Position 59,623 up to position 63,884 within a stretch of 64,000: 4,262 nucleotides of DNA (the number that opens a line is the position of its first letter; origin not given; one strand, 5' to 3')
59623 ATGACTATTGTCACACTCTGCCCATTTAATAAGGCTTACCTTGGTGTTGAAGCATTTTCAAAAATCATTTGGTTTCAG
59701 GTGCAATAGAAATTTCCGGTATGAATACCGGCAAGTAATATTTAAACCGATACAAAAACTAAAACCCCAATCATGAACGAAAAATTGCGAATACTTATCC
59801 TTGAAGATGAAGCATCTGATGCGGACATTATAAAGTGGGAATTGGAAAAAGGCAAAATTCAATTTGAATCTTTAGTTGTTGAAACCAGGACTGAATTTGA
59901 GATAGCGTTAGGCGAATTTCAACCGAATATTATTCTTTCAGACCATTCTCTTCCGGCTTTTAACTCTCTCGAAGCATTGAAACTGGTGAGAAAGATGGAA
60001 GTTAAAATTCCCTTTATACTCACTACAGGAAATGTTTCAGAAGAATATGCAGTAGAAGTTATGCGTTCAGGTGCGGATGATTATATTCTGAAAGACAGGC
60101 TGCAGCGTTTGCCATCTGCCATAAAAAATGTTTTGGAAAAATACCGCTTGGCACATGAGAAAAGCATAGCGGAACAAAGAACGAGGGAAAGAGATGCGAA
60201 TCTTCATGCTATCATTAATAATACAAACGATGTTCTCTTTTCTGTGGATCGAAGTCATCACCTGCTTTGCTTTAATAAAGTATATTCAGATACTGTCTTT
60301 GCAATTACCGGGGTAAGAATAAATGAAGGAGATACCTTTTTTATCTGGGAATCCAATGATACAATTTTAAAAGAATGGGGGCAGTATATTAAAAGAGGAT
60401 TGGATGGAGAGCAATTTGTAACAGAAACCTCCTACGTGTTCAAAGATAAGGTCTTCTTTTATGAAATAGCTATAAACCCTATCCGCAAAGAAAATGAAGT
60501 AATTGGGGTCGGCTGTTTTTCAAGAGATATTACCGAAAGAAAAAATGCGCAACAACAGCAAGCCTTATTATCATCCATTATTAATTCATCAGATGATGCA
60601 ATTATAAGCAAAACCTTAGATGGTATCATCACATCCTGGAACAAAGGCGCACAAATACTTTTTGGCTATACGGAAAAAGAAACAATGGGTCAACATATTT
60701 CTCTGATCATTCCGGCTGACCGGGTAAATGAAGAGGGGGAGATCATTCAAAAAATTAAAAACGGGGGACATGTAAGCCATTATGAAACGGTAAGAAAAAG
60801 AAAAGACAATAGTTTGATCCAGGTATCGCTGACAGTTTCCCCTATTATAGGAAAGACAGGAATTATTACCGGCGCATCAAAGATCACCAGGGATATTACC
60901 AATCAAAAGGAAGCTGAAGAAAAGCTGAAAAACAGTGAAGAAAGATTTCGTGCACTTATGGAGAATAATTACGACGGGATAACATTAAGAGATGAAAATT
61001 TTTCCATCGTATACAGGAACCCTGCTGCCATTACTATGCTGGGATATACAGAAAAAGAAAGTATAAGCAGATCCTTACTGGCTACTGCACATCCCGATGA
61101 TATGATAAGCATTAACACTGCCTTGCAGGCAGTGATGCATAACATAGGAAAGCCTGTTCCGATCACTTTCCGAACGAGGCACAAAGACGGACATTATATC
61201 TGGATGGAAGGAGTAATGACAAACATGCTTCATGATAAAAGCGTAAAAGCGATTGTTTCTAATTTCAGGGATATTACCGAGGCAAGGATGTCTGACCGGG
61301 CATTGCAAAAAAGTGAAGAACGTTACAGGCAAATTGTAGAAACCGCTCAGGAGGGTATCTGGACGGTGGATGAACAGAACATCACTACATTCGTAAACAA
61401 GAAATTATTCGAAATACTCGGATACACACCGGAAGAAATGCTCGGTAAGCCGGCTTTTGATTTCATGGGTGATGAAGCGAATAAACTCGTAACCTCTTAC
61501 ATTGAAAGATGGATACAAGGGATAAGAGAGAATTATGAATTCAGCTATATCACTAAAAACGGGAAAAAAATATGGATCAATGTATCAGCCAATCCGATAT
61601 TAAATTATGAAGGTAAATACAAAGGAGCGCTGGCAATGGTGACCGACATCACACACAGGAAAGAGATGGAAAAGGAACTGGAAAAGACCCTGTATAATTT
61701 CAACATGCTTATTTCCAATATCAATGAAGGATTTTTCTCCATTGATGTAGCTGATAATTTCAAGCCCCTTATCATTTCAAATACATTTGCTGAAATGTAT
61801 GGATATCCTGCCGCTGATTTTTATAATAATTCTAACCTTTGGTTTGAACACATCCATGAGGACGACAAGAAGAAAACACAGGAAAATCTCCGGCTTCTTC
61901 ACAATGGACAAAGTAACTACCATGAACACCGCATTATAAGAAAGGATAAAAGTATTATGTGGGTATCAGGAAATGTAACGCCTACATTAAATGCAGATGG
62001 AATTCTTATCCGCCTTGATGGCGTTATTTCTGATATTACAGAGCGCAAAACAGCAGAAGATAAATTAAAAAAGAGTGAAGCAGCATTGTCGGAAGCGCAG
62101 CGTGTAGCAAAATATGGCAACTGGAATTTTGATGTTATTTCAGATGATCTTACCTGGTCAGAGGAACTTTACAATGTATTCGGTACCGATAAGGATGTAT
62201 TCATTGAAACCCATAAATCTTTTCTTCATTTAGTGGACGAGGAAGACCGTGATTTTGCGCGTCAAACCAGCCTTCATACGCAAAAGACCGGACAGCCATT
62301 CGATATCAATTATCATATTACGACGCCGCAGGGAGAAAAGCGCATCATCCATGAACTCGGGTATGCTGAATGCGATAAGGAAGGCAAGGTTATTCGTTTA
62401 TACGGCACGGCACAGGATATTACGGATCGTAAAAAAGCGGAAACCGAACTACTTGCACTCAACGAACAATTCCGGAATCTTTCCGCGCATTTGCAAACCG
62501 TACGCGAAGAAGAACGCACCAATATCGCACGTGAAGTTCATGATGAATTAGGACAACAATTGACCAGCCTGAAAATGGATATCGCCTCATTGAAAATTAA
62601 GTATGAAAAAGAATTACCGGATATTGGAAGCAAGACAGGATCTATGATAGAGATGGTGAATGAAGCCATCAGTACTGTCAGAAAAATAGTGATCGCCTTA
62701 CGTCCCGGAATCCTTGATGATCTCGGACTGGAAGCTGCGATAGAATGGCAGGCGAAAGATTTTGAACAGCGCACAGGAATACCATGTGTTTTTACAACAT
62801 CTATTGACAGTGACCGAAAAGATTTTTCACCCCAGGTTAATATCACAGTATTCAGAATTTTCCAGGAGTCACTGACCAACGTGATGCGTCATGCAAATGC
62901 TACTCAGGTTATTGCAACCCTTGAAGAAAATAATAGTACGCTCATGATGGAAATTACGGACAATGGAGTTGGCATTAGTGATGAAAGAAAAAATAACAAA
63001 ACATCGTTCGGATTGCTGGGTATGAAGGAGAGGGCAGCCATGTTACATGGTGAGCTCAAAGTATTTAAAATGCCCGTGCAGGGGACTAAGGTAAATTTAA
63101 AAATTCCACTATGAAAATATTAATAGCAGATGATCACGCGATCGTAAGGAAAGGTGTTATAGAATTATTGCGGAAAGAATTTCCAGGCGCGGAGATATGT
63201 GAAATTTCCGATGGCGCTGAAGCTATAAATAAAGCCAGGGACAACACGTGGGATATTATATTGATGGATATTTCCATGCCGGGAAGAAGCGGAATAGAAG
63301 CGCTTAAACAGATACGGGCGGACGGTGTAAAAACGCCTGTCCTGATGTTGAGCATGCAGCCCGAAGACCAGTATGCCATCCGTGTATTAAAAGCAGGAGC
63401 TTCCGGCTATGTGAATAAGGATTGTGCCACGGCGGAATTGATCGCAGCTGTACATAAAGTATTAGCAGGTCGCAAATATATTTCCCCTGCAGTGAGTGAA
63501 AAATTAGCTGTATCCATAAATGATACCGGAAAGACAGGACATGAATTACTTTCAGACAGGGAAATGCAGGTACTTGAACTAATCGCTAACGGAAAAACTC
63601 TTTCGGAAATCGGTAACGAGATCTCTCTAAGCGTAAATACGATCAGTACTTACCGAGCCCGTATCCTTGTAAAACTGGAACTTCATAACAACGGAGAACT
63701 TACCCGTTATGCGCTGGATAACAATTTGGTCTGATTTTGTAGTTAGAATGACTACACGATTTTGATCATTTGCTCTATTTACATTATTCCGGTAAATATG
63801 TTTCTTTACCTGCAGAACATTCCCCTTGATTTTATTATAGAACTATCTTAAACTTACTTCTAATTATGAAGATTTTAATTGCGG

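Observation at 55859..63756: Six copies of a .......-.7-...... palindrome link a paralog-rich PAS-kinase / NarL-regulator cluster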

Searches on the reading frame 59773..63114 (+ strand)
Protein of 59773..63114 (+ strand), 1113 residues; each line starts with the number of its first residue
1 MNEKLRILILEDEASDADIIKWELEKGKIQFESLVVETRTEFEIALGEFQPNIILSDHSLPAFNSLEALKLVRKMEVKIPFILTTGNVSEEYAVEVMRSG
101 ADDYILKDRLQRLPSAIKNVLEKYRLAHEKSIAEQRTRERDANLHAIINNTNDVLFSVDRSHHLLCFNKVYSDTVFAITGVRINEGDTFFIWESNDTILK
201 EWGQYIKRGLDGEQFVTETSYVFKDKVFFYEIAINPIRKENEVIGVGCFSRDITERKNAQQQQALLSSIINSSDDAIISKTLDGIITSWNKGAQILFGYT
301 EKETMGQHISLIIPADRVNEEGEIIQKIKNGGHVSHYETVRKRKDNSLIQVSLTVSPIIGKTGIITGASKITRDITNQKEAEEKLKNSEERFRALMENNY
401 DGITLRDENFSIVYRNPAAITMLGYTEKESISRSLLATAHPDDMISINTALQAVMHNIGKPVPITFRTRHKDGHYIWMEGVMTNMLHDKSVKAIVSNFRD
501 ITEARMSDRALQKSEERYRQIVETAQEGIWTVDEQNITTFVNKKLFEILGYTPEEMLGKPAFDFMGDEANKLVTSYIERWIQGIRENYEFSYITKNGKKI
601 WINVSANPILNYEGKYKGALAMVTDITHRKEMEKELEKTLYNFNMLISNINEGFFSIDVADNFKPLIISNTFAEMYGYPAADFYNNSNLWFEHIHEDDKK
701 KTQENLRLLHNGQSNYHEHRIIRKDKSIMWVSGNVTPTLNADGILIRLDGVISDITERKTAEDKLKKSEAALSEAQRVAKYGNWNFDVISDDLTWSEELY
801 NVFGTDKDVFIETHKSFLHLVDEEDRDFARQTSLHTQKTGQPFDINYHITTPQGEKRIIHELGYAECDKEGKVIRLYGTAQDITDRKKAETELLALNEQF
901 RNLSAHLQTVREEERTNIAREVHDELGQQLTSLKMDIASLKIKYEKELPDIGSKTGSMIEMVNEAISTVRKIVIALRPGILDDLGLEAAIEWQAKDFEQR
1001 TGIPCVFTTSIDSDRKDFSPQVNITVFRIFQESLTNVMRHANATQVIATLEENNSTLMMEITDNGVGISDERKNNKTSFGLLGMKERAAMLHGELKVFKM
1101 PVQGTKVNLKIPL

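Call 5: search_protein_families(library=pfam, proteins=[window:59773-63114:+], max_evalue=0.01)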
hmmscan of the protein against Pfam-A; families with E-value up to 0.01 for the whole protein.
window:59773-63114:+ (1113 aa): 12 families
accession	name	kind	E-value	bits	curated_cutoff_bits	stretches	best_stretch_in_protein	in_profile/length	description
PF08447.18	PAS_3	-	6.1e-63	209.5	25.6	5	668-752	4-89/89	PAS fold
PF13426.13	PAS_9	-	1e-60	202.9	27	4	527-627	2-102/103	PAS domain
PF00989.32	PAS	-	2.8e-59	198.5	22.6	4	266-375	3-113/113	PAS fold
PF08448.16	PAS_4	-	1.6e-40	138.2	23.1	4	523-631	2-110/110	PAS fold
PF13188.13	PAS_8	-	5.1e-27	93.3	21.8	3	390-444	1-55/65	PAS domain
PF07730.19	HisKA_3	-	9.8e-13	48.9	24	1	914-979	1-66/68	Histidine kinase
PF00072.30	Response_reg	-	6e-12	46.1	30.2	1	7-117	1-110/111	Response regulator receiver domain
PF12860.13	PAS_7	-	3.2e-10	40.6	27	1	523-633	2-114/115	PAS fold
PF02518.31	HATPase_c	-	7.1e-10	39.7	26.4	1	1024-1113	4-109/111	Histidine kinase-, DNA gyrase B-, and HSP90-like ATPase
PF13596.12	PAS_10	-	2.7e-09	38.1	22.1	1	523-627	6-106/106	PAS domain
PF08670.17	MEKHLA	-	5.8e-07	29.9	23.7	0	491-625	4-140/143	MEKHLA domain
PF14598.12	PAS_11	-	0.00051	20.4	25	0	417-482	19-83/109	PAS domain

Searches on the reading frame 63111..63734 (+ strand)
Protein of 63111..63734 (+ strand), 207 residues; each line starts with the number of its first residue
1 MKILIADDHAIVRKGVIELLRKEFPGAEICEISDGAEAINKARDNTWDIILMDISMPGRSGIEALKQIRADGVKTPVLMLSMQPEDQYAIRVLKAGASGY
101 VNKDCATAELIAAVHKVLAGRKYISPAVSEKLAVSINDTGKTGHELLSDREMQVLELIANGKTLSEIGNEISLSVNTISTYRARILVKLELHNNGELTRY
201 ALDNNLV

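Call 5: search_protein_families(library=pfam, proteins=[window:63111-63734:+], max_evalue=0.01)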
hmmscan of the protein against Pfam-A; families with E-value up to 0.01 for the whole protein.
window:63111-63734:+ (207 aa): 4 families
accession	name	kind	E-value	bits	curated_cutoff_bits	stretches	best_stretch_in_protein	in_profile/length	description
PF00072.30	Response_reg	-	5.5e-29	101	30.2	1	3-114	1-110/111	Response regulator receiver domain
PF00196.25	GerE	-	4e-16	58.8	23.5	1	146-201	2-57/57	Bacterial regulatory proteins, luxR family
PF04545.22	Sigma70_r4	-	4.7e-05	23.3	24.1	1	147-189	5-48/50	Sigma-70, region 4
PF08281.18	Sigma70_r4_2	-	0.0035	17.4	25.7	0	145-189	9-54/54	Sigma-70, region 4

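Call 7: find_encoding_contigs(protein=window:63111-63734:+, flank=10000, max_places=10)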
Protein window:63111-63734:+ (207 aa): 1 contig read that carries it; 1 place shown.
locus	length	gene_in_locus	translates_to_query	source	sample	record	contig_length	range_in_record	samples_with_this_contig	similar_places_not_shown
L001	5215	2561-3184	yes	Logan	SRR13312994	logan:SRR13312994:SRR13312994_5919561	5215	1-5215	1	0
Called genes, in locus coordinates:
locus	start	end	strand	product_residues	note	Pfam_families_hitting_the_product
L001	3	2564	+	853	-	?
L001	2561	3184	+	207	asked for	PF00072:Response_reg, PF00196:GerE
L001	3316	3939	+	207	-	PF00072:Response_reg, PF00196:GerE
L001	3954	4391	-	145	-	PF00072:Response_reg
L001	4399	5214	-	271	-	?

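Call 22: search_protein_families(library=ncbifam, proteins=[window:63111-63734:+, L001:3316-3939:+], max_evalue=0.001)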
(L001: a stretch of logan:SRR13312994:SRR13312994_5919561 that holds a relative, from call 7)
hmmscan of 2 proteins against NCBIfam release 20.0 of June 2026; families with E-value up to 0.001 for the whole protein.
window:63111-63734:+ (207 aa): 105 families (the best 25 are shown)
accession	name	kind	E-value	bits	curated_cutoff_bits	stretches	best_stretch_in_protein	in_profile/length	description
NF007018.1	PRK09483.1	equivalog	3.8e-48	164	280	1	2-206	3-208/217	UvrY/SirA/GacA family response regulator transcription factor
NF052445.1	RespRegMctR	equivalog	1.7e-43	148.4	300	1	2-206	3-204/205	two-component system response regulator MctR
NF011896.0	PRK15369.1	equivalog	4.7e-41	140.7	242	1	1-201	4-204/211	two component system response regulator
NF007935.0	PRK10651.1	equivalog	5.7e-35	120.5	250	1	2-201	8-210/216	two-component system response regulator NarL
NF007685.0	PRK10360.1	equivalog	1e-32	113.5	258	1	2-203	3-194/196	response regulator transcription factor UhpA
NF007403.0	PRK09935.1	equivalog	3.8e-31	108.3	271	1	3-206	6-209/210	fimbria biosynthesis transcriptional regulator FimZ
NF007708.0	PRK10403.1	equivalog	1.2e-29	103.3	343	1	2-192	8-199/215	nitrate/nitrite response regulator protein NarP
NF007419.0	PRK09958.1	equivalog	7e-29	100.9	251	1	1-205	1-202/204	acid-sensing system DNA-binding response regulator EvgA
NF047785.1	respo_reg_MadR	equivalog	5.6e-28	97.7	300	1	1-196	1-198/209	MadR family response regulator transcription factor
NF041830.1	RR_TF_ErdR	exception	5.9e-23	81.7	390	1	2-192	3-196/213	response regulator transcription factor ErdR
NF006900.1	PRK09390.1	equivalog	6.4e-23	81.3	255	1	3-204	7-200/203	response regulator FixJ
NF008098.0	PRK10840.1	equivalog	3.1e-21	75.9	235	1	1-200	4-204/216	response regulator transcription factor RcsB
NF045991.1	RespRegCtrARhodob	equivalog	1.1e-18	67.9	350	1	1-160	1-163/224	response regulator transcription factor CtrA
NF007901.0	PRK10610.1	equivalog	1.7e-18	67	189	1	1-117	6-123/129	chemotaxis response regulator CheY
NF041367.1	CheY_Halo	equivalog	8e-18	64.9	200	1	3-117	1-113/114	chemotaxis protein CheY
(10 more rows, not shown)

L001:3316-3939:+ (207 aa): 105 families (the best 25 are shown)
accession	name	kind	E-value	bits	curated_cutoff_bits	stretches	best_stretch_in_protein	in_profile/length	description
NF052445.1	RespRegMctR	equivalog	1.3e-42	145.5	300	1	2-206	3-204/205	two-component system response regulator MctR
NF007018.1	PRK09483.1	equivalog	1.5e-37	129.3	280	1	2-206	3-208/217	UvrY/SirA/GacA family response regulator transcription factor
NF011896.0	PRK15369.1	equivalog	3.1e-35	121.7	242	1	1-203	4-206/211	two component system response regulator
NF007935.0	PRK10651.1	equivalog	3.6e-33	114.6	250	1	2-199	8-208/216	two-component system response regulator NarL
NF007685.0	PRK10360.1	equivalog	2.7e-30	105.7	258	1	2-200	3-191/196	response regulator transcription factor UhpA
NF007403.0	PRK09935.1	equivalog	2.3e-29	102.5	271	1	3-206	6-209/210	fimbria biosynthesis transcriptional regulator FimZ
NF007419.0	PRK09958.1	equivalog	6.1e-29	101.1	251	1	1-204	1-201/204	acid-sensing system DNA-binding response regulator EvgA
NF047785.1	respo_reg_MadR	equivalog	7.3e-27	94.1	300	1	1-207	1-209/209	MadR family response regulator transcription factor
NF006900.1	PRK09390.1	equivalog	3.4e-24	85.5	255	1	3-205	7-201/203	response regulator FixJ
NF007708.0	PRK10403.1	equivalog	7.2e-24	84.4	343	1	2-191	8-198/215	nitrate/nitrite response regulator protein NarP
NF041830.1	RR_TF_ErdR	exception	2.8e-22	79.5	390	1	2-195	3-199/213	response regulator transcription factor ErdR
NF001965.0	PRK00742.1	subfamily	1.2e-18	67.4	293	1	1-106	4-110/357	chemotaxis-specific protein-glutamate methyltransferase CheB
NF008098.0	PRK10840.1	equivalog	2.4e-17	63.1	235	1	1-203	4-207/216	response regulator transcription factor RcsB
NF045991.1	RespRegCtrARhodob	equivalog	7e-17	61.9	350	1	1-132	1-132/224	response regulator transcription factor CtrA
NF040749.1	tetrathio_RR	equivalog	1.7e-16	60.5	290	1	4-199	4-186/191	tetrathionate respiration response regulator TtrR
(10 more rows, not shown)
